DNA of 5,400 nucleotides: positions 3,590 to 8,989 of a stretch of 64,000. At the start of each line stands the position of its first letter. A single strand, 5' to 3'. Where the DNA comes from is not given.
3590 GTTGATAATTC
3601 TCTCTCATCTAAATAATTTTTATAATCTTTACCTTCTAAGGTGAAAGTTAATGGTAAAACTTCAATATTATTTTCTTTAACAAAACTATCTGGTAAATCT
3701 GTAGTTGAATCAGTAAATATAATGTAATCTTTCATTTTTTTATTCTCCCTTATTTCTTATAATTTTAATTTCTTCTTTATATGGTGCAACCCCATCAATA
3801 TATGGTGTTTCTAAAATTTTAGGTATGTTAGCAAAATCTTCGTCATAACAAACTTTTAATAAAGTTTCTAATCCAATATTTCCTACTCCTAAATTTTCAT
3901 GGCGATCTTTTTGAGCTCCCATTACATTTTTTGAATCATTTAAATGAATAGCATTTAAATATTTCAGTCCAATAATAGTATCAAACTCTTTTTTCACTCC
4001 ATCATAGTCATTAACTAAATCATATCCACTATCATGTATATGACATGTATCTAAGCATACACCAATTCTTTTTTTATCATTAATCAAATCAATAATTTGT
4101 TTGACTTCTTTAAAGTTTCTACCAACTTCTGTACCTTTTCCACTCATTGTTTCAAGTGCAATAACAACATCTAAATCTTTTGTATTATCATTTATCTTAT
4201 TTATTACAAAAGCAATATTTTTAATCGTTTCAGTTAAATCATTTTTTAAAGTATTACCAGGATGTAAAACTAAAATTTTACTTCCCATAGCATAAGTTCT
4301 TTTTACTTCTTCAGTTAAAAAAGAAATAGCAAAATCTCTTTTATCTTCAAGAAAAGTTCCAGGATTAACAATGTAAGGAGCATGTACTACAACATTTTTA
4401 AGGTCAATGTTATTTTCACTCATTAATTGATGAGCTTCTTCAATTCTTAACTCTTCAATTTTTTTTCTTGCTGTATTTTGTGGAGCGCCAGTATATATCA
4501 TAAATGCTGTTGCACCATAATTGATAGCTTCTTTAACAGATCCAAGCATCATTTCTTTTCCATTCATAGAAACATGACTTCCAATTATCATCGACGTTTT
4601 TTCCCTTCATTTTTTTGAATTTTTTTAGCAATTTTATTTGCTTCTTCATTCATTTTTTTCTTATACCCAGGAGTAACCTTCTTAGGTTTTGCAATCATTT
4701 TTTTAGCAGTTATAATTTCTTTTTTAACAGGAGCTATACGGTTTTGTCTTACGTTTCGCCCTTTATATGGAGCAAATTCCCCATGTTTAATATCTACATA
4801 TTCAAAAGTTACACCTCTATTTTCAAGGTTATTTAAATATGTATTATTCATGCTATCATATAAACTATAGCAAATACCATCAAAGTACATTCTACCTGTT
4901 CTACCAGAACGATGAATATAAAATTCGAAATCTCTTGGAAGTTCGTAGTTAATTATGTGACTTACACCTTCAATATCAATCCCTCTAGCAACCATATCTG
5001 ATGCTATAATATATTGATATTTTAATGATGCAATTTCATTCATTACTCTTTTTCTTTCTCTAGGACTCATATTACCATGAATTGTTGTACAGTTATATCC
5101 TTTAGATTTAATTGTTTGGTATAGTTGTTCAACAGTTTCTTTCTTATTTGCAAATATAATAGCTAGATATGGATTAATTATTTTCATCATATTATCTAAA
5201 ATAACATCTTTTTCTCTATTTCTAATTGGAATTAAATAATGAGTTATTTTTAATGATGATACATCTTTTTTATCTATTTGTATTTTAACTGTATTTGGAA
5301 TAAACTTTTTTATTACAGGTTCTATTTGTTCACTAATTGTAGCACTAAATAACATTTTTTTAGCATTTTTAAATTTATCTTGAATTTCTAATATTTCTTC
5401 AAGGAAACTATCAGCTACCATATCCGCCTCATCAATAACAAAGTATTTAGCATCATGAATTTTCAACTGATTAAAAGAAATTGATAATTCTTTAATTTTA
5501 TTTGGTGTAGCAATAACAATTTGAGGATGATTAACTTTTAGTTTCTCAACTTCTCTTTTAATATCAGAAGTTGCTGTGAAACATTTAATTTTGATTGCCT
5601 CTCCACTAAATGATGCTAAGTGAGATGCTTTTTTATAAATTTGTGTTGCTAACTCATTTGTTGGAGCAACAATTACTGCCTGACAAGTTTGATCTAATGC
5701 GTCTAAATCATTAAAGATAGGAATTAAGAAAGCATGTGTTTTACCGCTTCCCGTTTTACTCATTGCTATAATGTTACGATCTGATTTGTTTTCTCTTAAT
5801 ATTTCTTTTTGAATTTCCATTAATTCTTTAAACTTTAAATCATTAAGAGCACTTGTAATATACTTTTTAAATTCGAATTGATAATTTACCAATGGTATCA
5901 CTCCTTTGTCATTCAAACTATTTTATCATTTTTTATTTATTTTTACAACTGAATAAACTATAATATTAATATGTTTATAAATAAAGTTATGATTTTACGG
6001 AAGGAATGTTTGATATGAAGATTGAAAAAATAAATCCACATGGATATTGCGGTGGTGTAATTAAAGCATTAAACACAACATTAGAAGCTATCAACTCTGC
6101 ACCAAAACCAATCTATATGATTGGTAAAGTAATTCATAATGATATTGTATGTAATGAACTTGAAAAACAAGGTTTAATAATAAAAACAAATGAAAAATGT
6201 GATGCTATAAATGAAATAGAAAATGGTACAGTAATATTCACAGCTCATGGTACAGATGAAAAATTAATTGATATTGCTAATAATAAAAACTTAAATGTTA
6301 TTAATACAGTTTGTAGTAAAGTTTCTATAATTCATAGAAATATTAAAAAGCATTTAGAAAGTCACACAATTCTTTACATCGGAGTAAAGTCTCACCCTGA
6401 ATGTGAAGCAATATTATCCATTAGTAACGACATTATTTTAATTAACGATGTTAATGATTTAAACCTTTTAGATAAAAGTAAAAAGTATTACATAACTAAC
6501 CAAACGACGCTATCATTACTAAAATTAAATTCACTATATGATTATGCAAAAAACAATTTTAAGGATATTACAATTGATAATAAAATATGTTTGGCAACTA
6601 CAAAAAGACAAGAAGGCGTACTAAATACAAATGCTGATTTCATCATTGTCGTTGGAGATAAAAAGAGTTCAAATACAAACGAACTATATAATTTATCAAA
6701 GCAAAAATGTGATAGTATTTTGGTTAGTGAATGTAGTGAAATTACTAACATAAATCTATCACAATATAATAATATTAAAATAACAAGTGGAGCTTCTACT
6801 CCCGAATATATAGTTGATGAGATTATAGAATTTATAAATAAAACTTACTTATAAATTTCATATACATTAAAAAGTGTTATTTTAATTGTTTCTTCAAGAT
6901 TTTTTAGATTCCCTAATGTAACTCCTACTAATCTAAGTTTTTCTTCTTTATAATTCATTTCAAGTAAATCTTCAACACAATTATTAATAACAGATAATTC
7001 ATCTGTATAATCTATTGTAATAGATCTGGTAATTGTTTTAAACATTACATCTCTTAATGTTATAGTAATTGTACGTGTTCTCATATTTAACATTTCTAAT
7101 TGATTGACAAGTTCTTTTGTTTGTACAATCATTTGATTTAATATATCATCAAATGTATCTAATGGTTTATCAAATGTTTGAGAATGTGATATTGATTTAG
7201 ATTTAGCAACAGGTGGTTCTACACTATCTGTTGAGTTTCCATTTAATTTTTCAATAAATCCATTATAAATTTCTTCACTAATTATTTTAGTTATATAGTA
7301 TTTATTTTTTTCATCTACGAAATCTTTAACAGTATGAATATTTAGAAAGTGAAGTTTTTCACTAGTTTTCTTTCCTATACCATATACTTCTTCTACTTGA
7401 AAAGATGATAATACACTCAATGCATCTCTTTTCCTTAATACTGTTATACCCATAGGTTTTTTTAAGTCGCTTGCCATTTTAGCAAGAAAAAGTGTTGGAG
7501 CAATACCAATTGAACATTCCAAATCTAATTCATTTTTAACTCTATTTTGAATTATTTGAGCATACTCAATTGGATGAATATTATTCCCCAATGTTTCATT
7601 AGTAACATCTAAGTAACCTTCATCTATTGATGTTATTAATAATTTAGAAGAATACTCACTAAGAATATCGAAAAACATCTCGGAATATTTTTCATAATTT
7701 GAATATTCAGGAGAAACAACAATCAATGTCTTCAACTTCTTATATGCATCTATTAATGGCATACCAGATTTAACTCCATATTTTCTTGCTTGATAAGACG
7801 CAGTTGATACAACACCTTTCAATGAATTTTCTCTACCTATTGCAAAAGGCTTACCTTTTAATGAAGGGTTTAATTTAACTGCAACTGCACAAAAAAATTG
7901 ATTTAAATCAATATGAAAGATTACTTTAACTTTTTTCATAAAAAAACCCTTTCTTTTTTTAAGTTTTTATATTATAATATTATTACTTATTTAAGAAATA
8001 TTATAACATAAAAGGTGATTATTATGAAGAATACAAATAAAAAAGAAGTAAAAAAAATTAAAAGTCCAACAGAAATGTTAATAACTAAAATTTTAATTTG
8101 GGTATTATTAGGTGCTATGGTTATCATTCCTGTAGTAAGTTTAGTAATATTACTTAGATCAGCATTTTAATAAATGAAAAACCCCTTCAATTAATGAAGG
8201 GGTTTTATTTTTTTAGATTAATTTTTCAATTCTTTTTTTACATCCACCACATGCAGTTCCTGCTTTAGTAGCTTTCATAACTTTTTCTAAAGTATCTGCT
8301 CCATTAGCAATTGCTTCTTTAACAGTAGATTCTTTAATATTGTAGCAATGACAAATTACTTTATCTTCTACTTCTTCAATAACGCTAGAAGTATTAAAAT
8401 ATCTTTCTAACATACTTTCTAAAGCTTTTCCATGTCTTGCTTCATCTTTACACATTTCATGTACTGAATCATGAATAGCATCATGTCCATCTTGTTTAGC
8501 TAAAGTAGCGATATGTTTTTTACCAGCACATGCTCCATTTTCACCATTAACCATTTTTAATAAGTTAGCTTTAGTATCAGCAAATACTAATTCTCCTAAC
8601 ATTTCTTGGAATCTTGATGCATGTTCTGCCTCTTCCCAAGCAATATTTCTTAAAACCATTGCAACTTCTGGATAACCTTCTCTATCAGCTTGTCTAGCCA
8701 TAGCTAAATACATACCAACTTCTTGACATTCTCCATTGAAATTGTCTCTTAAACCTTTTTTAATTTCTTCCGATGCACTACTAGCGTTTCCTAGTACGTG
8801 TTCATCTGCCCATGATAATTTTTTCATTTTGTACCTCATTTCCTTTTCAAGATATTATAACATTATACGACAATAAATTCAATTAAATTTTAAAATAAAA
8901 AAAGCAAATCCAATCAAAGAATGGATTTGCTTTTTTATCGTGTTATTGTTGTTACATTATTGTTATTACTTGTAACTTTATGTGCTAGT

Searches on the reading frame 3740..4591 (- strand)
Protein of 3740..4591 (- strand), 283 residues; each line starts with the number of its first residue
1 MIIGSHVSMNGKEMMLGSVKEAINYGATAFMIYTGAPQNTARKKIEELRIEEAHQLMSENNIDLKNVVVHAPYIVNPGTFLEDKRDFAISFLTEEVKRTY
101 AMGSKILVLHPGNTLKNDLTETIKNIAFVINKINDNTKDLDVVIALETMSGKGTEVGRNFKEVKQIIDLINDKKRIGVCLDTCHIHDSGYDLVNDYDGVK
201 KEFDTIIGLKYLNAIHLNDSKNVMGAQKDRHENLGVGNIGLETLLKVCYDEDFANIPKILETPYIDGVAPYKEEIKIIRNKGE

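Call 48: search_protein_families(library=pfam, proteins=[window:3740-4591:-])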
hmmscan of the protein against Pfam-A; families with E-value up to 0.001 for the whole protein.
window:3740-4591:- (283 aa): 1 family
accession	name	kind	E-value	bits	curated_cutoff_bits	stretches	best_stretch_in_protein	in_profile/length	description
PF01261.30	AP_endonuc_2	-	3.9e-55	187.7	31.1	1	20-280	2-248/249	Xylose isomerase-like TIM barrel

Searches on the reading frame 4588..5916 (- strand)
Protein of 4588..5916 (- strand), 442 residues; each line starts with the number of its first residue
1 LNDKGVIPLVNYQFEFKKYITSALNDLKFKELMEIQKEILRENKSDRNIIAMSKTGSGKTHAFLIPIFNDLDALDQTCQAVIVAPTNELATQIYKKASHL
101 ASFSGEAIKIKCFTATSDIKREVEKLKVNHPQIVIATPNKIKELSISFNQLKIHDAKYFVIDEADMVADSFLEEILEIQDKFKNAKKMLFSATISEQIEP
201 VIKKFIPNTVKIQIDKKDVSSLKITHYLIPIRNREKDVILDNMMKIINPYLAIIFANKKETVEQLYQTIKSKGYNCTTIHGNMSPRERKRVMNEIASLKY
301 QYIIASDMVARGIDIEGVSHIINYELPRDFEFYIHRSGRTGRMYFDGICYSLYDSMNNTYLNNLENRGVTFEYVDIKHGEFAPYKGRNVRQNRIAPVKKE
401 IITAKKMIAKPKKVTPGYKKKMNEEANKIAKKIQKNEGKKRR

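Call 48: search_protein_families(library=pfam, proteins=[window:4588-5916:-])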
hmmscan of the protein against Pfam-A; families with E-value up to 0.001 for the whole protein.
window:4588-5916:- (442 aa): 5 families
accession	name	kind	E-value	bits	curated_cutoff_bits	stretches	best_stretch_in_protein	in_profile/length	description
PF00270.35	DEAD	-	4.3e-37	127.9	26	1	34-199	2-165/167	DEAD/DEAH box helicase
PF00271.37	Helicase_C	-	6.9e-26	91.1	23.5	1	240-343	6-109/110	Helicase conserved C-terminal domain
PF04851.21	ResIII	-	2.7e-12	47.4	22.5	1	30-195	20-163/164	Type III restriction enzyme, res subunit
PF16796.11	Microtub_bd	-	1e-06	29.2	27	1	11-78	57-120/155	Microtubule binding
PF13604.12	AAA_30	-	0.0009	19.5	27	0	34-181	4-114/191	AAA domain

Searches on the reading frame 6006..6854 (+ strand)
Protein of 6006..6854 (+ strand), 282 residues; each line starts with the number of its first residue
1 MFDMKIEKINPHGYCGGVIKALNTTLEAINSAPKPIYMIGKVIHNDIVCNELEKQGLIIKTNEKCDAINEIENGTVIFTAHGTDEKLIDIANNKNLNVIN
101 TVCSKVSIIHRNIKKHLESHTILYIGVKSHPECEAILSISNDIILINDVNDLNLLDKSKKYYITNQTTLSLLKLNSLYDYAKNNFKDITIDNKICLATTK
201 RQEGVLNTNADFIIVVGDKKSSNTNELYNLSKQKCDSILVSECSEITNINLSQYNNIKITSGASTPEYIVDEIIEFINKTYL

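Call 48: search_protein_families(library=pfam, proteins=[window:6006-6854:+])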
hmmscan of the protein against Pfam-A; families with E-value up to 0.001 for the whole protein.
window:6006-6854:+ (282 aa): 1 family
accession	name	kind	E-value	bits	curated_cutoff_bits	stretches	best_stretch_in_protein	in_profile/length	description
PF02401.23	LYTB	-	1.4e-66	225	24.5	1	8-277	3-266/267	LytB protein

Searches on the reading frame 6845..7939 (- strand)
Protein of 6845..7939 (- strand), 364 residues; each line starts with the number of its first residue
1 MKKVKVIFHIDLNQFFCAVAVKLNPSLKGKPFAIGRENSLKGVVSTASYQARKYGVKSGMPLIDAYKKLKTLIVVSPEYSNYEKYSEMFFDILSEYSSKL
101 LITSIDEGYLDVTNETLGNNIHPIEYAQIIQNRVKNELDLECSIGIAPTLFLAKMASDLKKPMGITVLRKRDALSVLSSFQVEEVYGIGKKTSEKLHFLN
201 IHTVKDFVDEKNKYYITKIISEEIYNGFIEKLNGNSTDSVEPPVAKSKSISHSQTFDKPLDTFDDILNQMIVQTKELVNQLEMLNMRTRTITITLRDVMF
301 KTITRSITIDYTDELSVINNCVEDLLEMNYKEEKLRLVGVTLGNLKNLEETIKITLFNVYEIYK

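Call 48: search_protein_families(library=pfam, proteins=[window:6845-7939:-])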
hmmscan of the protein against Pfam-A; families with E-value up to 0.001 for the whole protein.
window:6845-7939:- (364 aa): 3 families
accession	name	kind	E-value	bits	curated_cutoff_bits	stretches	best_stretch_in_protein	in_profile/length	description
PF00817.25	IMS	-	1.4e-43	148.8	23.2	1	10-158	1-148/148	impB/mucB/samB family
PF11799.13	IMS_C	-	1.7e-18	67.4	20.7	1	247-346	1-100/109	impB/mucB/samB family C-terminal domain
PF11798.14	IMS_HHH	-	0.00071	20.1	24.4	0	174-201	5-32/32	IMS family HHH motif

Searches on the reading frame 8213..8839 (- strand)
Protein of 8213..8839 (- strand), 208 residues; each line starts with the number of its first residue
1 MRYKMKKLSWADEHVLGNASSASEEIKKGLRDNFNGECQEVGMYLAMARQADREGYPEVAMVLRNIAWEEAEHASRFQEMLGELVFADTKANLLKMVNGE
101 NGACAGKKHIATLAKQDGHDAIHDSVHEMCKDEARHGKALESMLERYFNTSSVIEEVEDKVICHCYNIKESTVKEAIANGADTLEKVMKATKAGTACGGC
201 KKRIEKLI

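Call 48: search_protein_families(library=pfam, proteins=[window:8213-8839:-])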
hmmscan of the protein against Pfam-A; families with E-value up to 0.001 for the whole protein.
window:8213-8839:- (208 aa): 4 families
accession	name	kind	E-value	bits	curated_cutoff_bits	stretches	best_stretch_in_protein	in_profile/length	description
PF02915.23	Rubrerythrin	-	2.9e-16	60.5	22.8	1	30-143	3-136/137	Rubrerythrin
PF04324.20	Fer2_BFD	-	2.6e-15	56.9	26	1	161-208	1-48/50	BFD-like [2Fe-2S] binding domain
PF03405.20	FA_desaturase_2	-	1.5e-05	24.5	22.7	0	107-150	169-212/325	Fatty acid desaturase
PF13668.12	Ferritin_2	-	0.00033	21.2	24.7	0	107-187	26-97/138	Ferritin-like domain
